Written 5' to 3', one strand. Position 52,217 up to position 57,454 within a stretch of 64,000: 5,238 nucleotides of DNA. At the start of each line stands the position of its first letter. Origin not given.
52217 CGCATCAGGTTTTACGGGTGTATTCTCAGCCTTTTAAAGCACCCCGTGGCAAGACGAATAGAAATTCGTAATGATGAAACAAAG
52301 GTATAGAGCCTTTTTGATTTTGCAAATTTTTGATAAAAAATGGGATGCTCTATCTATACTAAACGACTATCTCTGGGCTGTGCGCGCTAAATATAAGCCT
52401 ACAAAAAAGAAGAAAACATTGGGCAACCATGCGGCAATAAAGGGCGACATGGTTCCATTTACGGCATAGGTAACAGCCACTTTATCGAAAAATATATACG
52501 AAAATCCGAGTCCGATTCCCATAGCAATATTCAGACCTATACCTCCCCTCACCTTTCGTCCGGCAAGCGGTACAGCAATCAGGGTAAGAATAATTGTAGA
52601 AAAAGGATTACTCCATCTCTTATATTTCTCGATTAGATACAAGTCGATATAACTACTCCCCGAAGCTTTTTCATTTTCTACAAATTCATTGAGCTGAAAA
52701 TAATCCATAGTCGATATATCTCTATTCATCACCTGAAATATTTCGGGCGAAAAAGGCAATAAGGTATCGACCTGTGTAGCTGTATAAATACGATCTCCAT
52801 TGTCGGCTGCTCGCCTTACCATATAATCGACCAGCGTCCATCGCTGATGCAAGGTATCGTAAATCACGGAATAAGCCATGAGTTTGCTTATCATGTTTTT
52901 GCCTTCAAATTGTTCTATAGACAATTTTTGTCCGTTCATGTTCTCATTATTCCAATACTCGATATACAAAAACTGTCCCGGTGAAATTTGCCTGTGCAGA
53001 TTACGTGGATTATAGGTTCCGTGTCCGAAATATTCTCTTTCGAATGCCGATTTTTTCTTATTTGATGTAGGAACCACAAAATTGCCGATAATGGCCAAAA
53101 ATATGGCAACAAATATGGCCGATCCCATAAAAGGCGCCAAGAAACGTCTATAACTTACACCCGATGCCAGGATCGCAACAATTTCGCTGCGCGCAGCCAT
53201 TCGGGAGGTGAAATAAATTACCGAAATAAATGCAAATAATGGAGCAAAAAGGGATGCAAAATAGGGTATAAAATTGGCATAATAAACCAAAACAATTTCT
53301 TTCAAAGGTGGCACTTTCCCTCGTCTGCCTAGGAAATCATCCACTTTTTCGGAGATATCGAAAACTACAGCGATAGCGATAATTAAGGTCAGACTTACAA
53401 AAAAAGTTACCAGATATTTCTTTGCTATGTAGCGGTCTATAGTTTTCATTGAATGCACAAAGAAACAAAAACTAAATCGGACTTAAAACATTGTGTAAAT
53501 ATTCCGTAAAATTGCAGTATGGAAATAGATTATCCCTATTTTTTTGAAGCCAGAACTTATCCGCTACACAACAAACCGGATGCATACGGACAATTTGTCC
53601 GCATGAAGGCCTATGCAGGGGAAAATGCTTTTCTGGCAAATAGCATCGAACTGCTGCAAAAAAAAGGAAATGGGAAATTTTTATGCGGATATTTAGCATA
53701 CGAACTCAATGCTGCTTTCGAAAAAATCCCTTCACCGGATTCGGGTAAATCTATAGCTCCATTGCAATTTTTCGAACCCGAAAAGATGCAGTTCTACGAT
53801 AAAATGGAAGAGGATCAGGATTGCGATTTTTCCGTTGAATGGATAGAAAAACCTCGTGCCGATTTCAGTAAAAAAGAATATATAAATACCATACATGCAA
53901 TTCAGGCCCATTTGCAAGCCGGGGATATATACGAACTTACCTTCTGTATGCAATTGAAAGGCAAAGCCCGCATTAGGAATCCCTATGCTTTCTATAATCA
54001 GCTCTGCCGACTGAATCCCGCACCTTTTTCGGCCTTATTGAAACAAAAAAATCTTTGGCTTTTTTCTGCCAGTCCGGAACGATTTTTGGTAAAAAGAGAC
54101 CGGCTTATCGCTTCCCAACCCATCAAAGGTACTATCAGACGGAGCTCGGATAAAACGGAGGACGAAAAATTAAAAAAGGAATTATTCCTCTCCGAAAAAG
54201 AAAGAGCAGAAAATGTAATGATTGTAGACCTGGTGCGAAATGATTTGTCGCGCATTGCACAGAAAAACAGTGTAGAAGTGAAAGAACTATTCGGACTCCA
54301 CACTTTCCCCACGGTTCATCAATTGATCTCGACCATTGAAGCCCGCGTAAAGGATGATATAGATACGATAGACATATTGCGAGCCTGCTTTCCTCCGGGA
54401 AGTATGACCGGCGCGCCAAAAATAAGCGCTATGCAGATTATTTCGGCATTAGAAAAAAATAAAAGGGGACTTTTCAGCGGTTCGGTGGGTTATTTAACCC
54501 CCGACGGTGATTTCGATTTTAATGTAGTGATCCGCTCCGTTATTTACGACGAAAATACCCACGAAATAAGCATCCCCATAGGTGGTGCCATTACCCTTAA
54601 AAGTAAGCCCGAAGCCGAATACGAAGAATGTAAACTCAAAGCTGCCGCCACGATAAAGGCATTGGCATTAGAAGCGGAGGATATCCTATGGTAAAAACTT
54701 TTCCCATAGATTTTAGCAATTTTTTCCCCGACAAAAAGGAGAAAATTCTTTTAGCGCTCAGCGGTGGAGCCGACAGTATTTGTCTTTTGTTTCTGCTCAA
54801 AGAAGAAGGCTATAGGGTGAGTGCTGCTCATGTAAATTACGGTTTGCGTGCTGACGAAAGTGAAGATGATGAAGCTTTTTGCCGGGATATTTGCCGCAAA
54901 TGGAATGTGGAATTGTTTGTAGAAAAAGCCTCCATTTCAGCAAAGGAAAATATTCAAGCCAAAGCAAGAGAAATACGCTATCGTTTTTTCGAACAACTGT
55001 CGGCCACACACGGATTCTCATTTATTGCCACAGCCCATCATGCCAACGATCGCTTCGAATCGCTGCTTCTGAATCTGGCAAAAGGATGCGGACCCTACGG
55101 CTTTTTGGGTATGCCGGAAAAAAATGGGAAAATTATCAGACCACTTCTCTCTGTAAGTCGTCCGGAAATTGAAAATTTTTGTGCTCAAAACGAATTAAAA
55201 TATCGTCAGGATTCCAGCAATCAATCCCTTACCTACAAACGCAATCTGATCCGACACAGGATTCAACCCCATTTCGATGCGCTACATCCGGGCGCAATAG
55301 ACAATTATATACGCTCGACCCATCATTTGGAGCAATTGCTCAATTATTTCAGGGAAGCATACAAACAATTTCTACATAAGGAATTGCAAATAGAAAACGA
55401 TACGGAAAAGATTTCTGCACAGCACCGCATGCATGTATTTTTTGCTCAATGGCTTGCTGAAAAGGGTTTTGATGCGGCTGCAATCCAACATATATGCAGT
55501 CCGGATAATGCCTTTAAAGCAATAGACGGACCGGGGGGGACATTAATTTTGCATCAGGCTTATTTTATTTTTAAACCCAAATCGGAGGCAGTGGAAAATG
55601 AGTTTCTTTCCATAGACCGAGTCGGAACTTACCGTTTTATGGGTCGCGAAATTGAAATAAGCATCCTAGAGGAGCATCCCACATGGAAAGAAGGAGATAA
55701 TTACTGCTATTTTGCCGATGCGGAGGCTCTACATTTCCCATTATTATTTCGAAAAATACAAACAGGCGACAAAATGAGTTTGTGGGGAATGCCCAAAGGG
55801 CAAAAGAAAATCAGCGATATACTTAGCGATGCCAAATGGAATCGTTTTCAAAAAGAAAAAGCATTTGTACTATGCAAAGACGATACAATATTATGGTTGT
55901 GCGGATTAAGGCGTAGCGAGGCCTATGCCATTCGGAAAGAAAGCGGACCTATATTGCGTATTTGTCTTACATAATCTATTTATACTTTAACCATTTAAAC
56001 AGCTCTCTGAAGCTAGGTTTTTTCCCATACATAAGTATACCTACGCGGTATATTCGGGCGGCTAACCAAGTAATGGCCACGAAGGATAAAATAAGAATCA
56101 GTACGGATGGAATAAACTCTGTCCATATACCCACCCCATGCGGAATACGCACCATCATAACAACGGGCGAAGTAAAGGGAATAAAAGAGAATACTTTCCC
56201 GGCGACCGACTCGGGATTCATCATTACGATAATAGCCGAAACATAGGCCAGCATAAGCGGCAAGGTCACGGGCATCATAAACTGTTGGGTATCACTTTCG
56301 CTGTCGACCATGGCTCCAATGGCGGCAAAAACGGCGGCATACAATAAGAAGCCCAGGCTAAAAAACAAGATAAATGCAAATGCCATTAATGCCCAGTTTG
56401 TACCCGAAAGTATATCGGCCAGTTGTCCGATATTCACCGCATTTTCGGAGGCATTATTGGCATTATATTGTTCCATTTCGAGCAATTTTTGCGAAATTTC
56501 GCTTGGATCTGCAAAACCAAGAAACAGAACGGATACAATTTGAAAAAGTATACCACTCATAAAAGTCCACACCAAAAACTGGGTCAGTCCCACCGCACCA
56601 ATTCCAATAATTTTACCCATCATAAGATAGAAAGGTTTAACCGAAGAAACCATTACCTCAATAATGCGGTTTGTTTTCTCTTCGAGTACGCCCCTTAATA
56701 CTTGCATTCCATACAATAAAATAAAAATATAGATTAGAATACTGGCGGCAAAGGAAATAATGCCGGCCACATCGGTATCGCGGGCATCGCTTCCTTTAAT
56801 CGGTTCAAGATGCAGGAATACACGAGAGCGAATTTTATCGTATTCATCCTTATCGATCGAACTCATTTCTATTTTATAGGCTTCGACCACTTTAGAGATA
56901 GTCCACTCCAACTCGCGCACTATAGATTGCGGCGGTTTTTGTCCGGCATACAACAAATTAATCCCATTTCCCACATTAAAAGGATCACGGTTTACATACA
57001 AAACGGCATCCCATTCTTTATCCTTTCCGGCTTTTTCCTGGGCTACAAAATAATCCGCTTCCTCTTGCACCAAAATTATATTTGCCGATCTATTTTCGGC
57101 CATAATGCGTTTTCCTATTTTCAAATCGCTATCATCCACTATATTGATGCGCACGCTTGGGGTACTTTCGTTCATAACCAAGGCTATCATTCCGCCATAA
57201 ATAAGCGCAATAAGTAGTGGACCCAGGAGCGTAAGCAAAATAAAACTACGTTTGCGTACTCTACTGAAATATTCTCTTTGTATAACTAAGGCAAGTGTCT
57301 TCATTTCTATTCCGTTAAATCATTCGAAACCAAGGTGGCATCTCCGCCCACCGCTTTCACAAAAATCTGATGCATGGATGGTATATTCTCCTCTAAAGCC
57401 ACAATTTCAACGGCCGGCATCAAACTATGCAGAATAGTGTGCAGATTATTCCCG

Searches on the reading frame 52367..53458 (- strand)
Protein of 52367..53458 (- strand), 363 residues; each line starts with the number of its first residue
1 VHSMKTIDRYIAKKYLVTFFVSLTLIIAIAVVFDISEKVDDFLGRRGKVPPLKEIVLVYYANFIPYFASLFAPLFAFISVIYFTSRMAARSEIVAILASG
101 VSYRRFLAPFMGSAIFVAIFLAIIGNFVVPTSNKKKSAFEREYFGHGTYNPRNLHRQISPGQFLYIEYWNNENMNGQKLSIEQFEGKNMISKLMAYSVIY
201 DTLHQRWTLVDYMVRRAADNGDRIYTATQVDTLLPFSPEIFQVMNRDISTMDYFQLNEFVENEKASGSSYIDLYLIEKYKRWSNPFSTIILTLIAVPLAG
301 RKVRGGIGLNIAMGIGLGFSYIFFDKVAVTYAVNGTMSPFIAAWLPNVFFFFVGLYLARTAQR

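Call 4: search_protein_families(library=pfam, proteins=[window:52367-53458:-])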
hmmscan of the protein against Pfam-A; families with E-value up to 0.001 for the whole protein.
window:52367-53458:- (363 aa): 1 family
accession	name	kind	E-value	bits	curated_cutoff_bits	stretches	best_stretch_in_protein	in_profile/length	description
PF03739.19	LptF_LptG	-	6e-69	233.2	27.9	1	9-359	1-352/353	Lipopolysaccharide export system permease LptF/LptG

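Call 5: search_protein_families(library=ncbifam, proteins=[window:52367-53458:-])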
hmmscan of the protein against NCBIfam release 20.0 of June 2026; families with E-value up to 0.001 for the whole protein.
window:52367-53458:- (363 aa): 2 families
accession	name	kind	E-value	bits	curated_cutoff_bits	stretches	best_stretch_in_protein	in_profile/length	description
TIGR04408.1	LptG_lptG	equivalog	4.3e-58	196.6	240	1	6-359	1-349/351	LPS export ABC transporter permease LptG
TIGR04407.1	LptF_YjgP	equivalog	3e-36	124.9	230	1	7-358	2-345/347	LPS export ABC transporter permease LptF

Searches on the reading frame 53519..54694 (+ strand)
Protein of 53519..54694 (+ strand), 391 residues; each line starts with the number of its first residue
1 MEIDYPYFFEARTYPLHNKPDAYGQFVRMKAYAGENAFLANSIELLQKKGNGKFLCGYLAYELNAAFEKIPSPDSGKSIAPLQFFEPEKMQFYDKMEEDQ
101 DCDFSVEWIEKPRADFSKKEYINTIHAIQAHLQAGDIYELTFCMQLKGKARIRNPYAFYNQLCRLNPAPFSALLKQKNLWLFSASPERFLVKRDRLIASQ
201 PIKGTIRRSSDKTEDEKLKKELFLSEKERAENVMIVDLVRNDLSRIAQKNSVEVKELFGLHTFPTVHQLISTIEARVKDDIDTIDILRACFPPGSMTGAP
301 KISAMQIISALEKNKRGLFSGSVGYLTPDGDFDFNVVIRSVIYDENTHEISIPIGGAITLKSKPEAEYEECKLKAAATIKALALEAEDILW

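Call 4: search_protein_families(library=pfam, proteins=[window:53519-54694:+])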
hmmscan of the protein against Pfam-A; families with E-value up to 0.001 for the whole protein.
window:53519-54694:+ (391 aa): 1 family
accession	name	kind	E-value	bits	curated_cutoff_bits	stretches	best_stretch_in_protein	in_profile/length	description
PF00425.24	Chorismate_bind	-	4.8e-83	279.1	27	1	118-374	2-257/257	chorismate binding enzyme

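Call 5: search_protein_families(library=ncbifam, proteins=[window:53519-54694:+])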
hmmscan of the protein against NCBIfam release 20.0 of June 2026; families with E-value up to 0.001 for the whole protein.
window:53519-54694:+ (391 aa): 26 families (the best 25 are shown)
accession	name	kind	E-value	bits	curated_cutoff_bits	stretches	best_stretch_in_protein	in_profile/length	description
TIGR00553.1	pabB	equivalog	7.9e-100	334.2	328.4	1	56-376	2-327/329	aminodeoxychorismate synthase component I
NF005698.0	PRK07508.1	equivalog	1.1e-90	304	452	1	40-377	38-374/383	aminodeoxychorismate synthase component I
TIGR01824.1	PabB-clade2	equivalog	1.9e-83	280.7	408.55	1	88-377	67-354/355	aminodeoxychorismate synthase, component I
TIGR00564.1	trpE_most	equivalog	7.5e-78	262.5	517.7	1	108-382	183-454/455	anthranilate synthase component I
TIGR01820.1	TrpE-arch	equivalog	1.5e-76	258.5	512.05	1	115-382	183-448/449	anthranilate synthase component I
NF006563.0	PRK09070.1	equivalog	4.5e-74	249.7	514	1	117-383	181-445/447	aminodeoxychorismate synthase component I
TIGR01823.1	PabB-fungal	equivalog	6.7e-69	232.9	442.55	1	117-381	469-740/742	aminodeoxychorismate synthase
NF004530.0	PRK05877.1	equivalog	8.7e-69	232.7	383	1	99-383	146-416/425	aminodeoxychorismate synthase component I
NF004610.0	PRK05940.1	equivalog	9.6e-68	229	568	1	111-384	186-461/467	anthranilate synthase component I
NF012009.0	PRK15465.1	equivalog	3.1e-65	220.4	622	1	112-379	184-448/453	aminodeoxychorismate synthase component 1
NF010079.0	PRK13564.1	equivalog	5.4e-63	213.5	471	1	112-384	237-513/521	anthranilate synthase component 1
NF010086.0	PRK13571.1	equivalog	5.2e-60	203.4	693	1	110-384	222-499/510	anthranilate synthase component I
NF010087.0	PRK13572.1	equivalog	2.4e-56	191.2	580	1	109-384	163-433/435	anthranilate synthase component I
TIGR00565.1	trpE_proteo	equivalog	3.7e-54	184.5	494.65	1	113-383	220-494/498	anthranilate synthase component I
NF010089.0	PRK13574.1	equivalog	1.2e-53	182.7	527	1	55-381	82-417/421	anthranilate synthase component I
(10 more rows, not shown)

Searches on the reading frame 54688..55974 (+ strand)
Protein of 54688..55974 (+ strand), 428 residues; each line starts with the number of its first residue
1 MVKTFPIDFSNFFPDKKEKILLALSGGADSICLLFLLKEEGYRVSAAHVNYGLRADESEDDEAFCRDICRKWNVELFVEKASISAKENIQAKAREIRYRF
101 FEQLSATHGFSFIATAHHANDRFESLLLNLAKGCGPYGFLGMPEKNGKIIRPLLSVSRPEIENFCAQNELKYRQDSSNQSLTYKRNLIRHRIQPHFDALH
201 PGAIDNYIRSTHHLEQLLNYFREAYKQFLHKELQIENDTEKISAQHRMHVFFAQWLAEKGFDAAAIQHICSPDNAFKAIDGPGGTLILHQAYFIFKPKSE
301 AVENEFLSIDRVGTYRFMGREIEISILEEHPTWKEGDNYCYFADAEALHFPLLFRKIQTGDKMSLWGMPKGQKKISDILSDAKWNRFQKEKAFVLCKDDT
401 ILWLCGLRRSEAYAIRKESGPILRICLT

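Call 4: search_protein_families(library=pfam, proteins=[window:54688-55974:+])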
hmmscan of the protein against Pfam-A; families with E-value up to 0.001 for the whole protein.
window:54688-55974:+ (428 aa): 3 families
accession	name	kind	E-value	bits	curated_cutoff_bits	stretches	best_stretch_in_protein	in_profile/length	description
PF01171.26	ATP_bind_3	-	8e-56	189.1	27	1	19-191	1-182/182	PP-loop family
PF06508.19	QueC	-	6.7e-07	29.4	22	1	20-80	2-59/210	Queuosine biosynthesis protein QueC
PF03054.22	tRNA_Me_trans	-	0.00082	19.5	20.6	0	19-65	2-47/202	tRNA methyl transferase HUP domain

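Call 5: search_protein_families(library=ncbifam, proteins=[window:54688-55974:+])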
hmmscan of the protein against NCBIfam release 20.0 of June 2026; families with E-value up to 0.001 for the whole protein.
window:54688-55974:+ (428 aa): 6 families
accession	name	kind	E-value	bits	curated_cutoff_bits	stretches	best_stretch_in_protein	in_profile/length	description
TIGR02432.1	lysidine_TilS_N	equivalog_domain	1.4e-53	181.6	93.6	1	19-194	1-189/189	tRNA lysidine(34) synthetase TilS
NF007942.0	PRK10660.1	equivalog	1.2e-36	126.4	606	1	16-261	16-272/439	tRNA lysidine(34) synthetase TilS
NF049949.1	tRNAsynTtuAPyrococ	equivalog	9.9e-10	38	450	1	15-175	45-218/292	tRNA-5-methyluridine(54) 2-sulfurtransferase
NF007972.0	PRK10696.1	equivalog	2e-06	27.3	272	1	16-215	40-252/295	tRNA 2-thiocytidine(32) synthetase TtcA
NF001138.1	PRK00143.1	equivalog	7e-06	25.2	284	1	19-74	1-61/345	tRNA 2-thiouridine(34) synthase MnmA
TIGR00364.1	TIGR00364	equivalog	0.00028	20.5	150.3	1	23-74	4-52/201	7-cyano-7-deazaguanine synthase QueC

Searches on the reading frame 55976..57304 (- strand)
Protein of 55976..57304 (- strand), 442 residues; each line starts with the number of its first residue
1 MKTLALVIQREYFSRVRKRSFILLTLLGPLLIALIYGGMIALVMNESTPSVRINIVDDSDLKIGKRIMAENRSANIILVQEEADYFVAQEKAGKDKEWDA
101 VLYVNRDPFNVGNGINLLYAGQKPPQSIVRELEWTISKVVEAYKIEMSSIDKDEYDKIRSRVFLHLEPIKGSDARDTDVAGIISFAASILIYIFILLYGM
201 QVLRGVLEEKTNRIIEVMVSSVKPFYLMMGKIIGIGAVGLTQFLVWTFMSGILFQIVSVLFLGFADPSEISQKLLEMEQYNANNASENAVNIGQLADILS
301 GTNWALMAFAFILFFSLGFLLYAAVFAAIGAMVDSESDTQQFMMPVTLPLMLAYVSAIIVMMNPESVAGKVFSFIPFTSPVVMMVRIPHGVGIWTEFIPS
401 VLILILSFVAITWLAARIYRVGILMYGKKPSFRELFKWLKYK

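Call 52: search_protein_families(library=pfam, max_evalue=0.00001, proteins=[window:55976-57304:-])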
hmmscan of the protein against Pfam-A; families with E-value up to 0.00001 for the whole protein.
window:55976-57304:- (442 aa): 1 family
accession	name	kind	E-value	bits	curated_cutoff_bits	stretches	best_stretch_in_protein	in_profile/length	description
PF12698.13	ABC2_membrane_3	-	6.3e-53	180.5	31.6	1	19-416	1-346/347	ABC-2 family transporter protein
